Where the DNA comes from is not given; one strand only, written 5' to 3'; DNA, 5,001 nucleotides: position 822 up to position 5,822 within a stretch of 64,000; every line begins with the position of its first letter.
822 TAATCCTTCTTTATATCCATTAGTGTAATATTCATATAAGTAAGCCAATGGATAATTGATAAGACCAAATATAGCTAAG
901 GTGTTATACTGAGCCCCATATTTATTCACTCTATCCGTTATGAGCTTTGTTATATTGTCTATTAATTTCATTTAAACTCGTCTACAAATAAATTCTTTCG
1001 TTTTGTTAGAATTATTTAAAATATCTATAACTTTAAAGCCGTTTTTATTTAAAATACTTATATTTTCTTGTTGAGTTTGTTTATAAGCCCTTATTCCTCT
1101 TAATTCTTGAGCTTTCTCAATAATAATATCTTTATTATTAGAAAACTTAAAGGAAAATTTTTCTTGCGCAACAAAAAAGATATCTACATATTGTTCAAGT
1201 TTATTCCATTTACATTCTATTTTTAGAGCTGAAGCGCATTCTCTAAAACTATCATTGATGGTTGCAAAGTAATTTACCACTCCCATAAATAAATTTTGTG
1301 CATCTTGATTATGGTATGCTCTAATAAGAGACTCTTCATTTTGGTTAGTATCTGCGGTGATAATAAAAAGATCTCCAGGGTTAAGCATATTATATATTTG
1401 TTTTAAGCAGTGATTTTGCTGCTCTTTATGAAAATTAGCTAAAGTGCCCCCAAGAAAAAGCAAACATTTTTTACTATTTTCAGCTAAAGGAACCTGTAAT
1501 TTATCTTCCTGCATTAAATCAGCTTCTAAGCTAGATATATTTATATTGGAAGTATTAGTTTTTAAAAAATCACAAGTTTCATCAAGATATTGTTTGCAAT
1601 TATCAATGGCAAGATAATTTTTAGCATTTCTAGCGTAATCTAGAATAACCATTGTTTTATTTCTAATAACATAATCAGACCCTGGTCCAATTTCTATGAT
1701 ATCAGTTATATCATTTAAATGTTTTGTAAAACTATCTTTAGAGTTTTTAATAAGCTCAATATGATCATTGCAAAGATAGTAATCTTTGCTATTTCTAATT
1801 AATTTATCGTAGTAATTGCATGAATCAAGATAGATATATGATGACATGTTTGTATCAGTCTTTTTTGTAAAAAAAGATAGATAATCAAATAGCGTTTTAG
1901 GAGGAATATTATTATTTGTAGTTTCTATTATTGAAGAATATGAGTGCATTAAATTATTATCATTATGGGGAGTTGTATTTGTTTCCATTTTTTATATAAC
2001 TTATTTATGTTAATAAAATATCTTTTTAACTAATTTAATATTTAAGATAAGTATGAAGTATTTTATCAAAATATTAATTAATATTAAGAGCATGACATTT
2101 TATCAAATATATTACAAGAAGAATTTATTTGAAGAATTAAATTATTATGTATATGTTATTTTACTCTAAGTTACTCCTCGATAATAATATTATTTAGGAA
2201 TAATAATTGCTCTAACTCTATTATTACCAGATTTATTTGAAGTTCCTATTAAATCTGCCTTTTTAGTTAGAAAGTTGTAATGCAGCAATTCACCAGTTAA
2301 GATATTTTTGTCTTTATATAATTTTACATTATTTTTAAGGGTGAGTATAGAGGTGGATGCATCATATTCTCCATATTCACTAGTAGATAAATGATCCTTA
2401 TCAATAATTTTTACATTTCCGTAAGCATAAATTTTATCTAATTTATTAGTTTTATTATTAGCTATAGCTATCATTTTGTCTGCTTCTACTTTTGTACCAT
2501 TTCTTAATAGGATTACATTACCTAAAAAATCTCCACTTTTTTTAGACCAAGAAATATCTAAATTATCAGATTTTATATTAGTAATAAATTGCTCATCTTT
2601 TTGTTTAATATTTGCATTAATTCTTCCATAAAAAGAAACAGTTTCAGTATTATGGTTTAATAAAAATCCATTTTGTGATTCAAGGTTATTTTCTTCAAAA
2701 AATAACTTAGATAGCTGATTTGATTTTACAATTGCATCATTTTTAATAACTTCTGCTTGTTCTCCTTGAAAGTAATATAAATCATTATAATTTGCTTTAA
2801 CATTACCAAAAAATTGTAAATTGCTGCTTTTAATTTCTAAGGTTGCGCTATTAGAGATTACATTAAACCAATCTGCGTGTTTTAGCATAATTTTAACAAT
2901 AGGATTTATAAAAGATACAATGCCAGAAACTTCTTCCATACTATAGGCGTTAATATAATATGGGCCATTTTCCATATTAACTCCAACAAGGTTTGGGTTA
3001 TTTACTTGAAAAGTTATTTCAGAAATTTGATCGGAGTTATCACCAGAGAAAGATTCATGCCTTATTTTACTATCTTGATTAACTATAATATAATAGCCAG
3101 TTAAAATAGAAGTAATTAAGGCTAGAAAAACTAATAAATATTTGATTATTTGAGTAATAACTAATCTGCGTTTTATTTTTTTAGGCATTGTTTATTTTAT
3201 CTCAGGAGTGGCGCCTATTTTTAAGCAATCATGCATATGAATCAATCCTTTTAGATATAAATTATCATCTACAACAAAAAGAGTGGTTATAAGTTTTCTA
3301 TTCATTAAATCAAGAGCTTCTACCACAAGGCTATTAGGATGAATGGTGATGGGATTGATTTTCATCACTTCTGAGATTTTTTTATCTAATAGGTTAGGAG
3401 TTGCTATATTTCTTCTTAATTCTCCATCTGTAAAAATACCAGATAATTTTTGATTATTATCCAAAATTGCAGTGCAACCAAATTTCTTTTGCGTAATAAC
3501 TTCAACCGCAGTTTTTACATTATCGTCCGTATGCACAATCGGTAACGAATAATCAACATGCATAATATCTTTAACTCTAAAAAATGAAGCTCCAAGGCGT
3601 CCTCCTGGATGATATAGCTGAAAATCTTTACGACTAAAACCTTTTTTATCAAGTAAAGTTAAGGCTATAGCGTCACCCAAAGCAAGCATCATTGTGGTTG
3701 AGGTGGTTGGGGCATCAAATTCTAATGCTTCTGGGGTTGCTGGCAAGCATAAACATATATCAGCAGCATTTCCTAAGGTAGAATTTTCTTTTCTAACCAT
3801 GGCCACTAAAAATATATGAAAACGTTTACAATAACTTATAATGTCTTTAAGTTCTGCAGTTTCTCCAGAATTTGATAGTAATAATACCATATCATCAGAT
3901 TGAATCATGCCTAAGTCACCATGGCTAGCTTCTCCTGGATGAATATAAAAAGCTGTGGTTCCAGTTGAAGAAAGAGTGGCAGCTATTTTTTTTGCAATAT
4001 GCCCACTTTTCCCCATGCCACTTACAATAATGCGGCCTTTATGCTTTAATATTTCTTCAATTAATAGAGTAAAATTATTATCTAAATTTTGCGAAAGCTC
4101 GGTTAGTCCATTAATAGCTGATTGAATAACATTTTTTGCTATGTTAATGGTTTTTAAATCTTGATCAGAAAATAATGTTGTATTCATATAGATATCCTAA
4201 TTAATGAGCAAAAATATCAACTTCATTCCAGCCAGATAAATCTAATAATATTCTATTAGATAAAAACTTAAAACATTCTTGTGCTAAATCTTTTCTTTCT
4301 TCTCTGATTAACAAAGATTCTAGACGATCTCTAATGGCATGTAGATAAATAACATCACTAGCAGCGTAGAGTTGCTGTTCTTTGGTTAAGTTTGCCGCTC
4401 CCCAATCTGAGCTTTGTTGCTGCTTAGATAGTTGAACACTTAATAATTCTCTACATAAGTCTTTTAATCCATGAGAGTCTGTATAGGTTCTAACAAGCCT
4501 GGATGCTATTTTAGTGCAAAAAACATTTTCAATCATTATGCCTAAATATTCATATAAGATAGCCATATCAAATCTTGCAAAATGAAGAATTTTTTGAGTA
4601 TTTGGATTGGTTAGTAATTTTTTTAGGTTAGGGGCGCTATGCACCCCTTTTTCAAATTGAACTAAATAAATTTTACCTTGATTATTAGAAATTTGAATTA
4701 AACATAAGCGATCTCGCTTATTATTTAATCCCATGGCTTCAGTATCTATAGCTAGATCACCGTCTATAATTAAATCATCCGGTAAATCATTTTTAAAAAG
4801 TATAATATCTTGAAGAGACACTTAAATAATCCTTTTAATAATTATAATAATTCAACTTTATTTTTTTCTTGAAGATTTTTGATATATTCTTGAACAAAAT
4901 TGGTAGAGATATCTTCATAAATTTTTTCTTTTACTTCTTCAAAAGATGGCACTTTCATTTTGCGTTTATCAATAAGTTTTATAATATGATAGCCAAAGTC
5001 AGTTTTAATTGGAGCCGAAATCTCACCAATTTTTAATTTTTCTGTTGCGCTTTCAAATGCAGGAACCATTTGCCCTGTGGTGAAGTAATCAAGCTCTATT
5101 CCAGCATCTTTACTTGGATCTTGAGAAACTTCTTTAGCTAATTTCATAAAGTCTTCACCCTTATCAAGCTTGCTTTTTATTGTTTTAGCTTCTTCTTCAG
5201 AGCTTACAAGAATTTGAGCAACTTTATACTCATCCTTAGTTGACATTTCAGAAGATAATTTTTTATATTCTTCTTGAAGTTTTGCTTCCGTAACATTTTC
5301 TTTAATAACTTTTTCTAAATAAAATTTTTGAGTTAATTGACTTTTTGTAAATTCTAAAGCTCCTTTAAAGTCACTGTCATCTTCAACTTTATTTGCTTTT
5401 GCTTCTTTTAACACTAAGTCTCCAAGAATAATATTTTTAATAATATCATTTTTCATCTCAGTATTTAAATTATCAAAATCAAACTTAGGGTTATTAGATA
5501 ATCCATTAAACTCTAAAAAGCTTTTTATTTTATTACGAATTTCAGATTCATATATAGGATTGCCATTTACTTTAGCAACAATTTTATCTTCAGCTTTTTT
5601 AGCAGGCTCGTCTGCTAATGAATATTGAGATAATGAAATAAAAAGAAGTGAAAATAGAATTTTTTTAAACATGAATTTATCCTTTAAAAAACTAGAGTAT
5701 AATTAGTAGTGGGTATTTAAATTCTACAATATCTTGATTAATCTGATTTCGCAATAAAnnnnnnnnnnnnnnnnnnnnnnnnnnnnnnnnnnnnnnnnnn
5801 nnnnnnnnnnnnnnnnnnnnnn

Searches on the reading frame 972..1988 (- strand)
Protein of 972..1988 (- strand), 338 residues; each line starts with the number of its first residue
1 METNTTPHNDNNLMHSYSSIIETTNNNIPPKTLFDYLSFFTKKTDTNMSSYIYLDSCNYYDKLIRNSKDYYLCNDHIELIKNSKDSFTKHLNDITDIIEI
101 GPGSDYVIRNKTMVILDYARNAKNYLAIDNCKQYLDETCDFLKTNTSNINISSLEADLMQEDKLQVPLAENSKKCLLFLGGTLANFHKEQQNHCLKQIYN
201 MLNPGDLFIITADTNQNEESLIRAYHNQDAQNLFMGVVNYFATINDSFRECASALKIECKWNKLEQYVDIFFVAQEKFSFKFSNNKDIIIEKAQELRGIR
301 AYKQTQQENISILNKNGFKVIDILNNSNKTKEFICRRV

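Call 8: search_protein_families(library=ncbifam, proteins=[window:972-1988:-], max_evalue=0.00001)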
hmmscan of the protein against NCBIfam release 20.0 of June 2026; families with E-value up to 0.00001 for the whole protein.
window:972-1988:- (338 aa): 2 families
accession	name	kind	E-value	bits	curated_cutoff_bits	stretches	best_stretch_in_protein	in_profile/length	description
TIGR03439.1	methyl_EasF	subfamily_domain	1.8e-27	96.1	205.55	1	59-329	43-315/321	EasF family methyltransferase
TIGR03438.1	egtD_ergothio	equivalog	1.4e-26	93.4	290.9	1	49-328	19-293/301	L-histidine N(alpha)-methyltransferase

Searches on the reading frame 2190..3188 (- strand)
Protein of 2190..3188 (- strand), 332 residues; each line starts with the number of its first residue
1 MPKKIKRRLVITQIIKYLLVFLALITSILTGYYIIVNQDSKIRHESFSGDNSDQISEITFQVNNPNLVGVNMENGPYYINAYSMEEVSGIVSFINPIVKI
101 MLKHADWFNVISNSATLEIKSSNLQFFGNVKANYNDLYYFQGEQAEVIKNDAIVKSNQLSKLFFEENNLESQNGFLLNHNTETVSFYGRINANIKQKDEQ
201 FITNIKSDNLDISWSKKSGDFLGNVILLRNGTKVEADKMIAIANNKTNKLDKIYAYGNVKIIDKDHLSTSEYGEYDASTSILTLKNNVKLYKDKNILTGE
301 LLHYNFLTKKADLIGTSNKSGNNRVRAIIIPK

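Call 8: search_protein_families(library=ncbifam, proteins=[window:2190-3188:-], max_evalue=0.00001)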
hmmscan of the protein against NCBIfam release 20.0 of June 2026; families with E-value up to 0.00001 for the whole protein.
window:2190-3188:- (332 aa): 2 families
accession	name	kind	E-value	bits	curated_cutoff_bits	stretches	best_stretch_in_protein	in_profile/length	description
TIGR03002.1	outer_YhbN_LptA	equivalog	7.1e-18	64.8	71.7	1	197-332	4-142/142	lipopolysaccharide transport periplasmic protein LptA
TIGR04409.1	LptC_YrbK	equivalog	1.2e-13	51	38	1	18-192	3-178/180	LPS export ABC transporter periplasmic protein LptC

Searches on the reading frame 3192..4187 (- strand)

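Call 8: search_protein_families(library=ncbifam, proteins=[window:3192-4187:-], max_evalue=0.00001)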
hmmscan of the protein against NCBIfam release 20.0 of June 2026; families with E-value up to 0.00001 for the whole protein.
window:3192-4187:- (331 aa): 16 families
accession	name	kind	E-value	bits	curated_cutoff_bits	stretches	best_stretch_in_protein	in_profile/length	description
NF008141.0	PRK10892.1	equivalog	6.5e-100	334.6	505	1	10-325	9-326/328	arabinose-5-phosphate isomerase KdsD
TIGR00393.1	kpsF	subfamily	3e-87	292.6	203.7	1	51-317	1-268/268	KpsF/GutQ family sugar-phosphate isomerase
NF008581.0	PRK11543.1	equivalog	8.2e-78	261.6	481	1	14-325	6-319/321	arabinose-5-phosphate isomerase GutQ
TIGR03127.2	RuMP_HxlB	equivalog_domain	2.8e-14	53.4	160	1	25-190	5-171/178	6-phospho-3-hexuloisomerase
NF041552.1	TF_PrdR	equivalog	2.5e-11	42.6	795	1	203-320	6-120/577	sigma-54 dependent transcriptional regulator PrdR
NF041755.1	RuMP_HxlAB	equivalog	3.1e-11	42.9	500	1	18-178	214-372/391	bifunctional 3-hexulose-6-phosphate synthase/6-phospho-3-hexuloisomerase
NF008590.0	PRK11557.1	equivalog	1.9e-08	34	355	1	45-181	127-262/282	MurR/RpiR family transcriptional regulator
NF001484.0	PRK00331.1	subfamily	1.7e-07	30.1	381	1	13-154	257-390/601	isomerizing glutamine--fructose-6-phosphate transaminase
NF040776.2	AlsR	equivalog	3.3e-07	29.5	400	1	94-177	173-255/279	transcriptional repressor AlsR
NF011443.0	PRK14869.1-5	equivalog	3.4e-07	29.1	335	0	262-321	59-121/546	putative manganese-dependent inorganic diphosphatase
NF011447.0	PRK14869.2-3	equivalog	1.2e-06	27.4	522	0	270-320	246-296/540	putative manganese-dependent inorganic diphosphatase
NF011440.0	PRK14869.1-2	equivalog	1.5e-06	27.2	746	0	262-321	57-119/541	putative manganese-dependent inorganic diphosphatase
NF053603.1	HhpR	exception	2.4e-06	27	520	0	209-323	65-181/282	CBS domain-containing high hydrostatic pressure regulator HhpR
NF008451.0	PRK11302.1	subfamily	3.1e-06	26.9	296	0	14-185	92-261/286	transcriptional regulator HexR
TIGR01135.1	glmS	equivalog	3.6e-06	25.8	418.05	1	12-154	255-395/607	glutamine--fructose-6-phosphate transaminase (isomerizing)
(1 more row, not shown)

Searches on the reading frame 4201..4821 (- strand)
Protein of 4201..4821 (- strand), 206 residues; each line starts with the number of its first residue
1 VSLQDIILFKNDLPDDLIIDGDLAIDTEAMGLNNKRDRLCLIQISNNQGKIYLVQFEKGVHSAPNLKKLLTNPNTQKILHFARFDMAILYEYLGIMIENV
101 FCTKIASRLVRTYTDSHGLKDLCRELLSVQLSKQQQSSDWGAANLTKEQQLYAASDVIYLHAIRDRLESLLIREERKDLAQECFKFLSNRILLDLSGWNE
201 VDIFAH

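Call 8: search_protein_families(library=ncbifam, proteins=[window:4201-4821:-], max_evalue=0.00001)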
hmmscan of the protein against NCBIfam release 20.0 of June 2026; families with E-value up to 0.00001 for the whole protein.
window:4201-4821:- (206 aa): 5 families
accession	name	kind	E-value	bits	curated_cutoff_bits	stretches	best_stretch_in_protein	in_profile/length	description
NF011539.0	PRK14975.1-3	equivalog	5.2e-24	84.5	640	1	17-187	63-236/628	bifunctional 3'-5' exonuclease/DNA polymerase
TIGR01388.1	rnd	equivalog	5.3e-23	81.8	298.95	1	23-190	21-185/363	ribonuclease D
NF011540.0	PRK14975.1-4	equivalog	1.7e-21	76.4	601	1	23-174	25-167/576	bifunctional 3'-5' exonuclease/DNA polymerase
NF008089.0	PRK10829.1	equivalog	1.1e-13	50.9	516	1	22-168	24-167/375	ribonuclease D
NF004397.1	PRK05755.1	equivalog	2.8e-11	42.7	720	1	22-181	318-488/889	DNA polymerase I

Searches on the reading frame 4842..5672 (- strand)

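Call 8: search_protein_families(library=ncbifam, proteins=[window:4842-5672:-], max_evalue=0.00001)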
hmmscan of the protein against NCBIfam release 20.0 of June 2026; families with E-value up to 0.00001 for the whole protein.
window:4842-5672:- (276 aa): 10 families
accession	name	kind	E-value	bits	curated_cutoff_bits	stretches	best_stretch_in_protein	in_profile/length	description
NF002827.0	PRK03002.1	equivalog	2.9e-34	118.4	343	1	83-260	87-247/285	peptidylprolyl isomerase PrsA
NF000809.0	PRK00059.1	equivalog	1.1e-31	110.5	303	1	108-266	154-317/336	peptidylprolyl isomerase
NF002824.0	PRK02998.1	subfamily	8.4e-31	107.4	360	1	110-269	105-254/283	peptidylprolyl isomerase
NF002846.0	PRK03095.1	equivalog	1.3e-22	80.6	361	1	66-268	41-254/287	peptidylprolyl isomerase PrsA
NF008038.0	PRK10770.1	equivalog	4.6e-16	58.6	394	1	160-254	309-400/431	peptidylprolyl isomerase SurA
NF003356.0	PRK04405.1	subfamily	5.1e-16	58.6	339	1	110-257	110-259/299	peptidylprolyl isomerase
NF011969.0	PRK15441.1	equivalog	1e-15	57.9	127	1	153-234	9-90/93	peptidylprolyl isomerase PpiC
NF008054.0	PRK10788.1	equivalog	4.8e-15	55.3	493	1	125-270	247-392/626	peptidylprolyl isomerase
TIGR02925.1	cis_trans_EpsD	equivalog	3.8e-09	36.5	108.9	1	3-183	2-174/232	EpsD family peptidyl-prolyl cis-trans isomerase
TIGR02933.1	nifM_nitrog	equivalog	7.2e-06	26.1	168.2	0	163-254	146-238/256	nitrogen fixation protein NifM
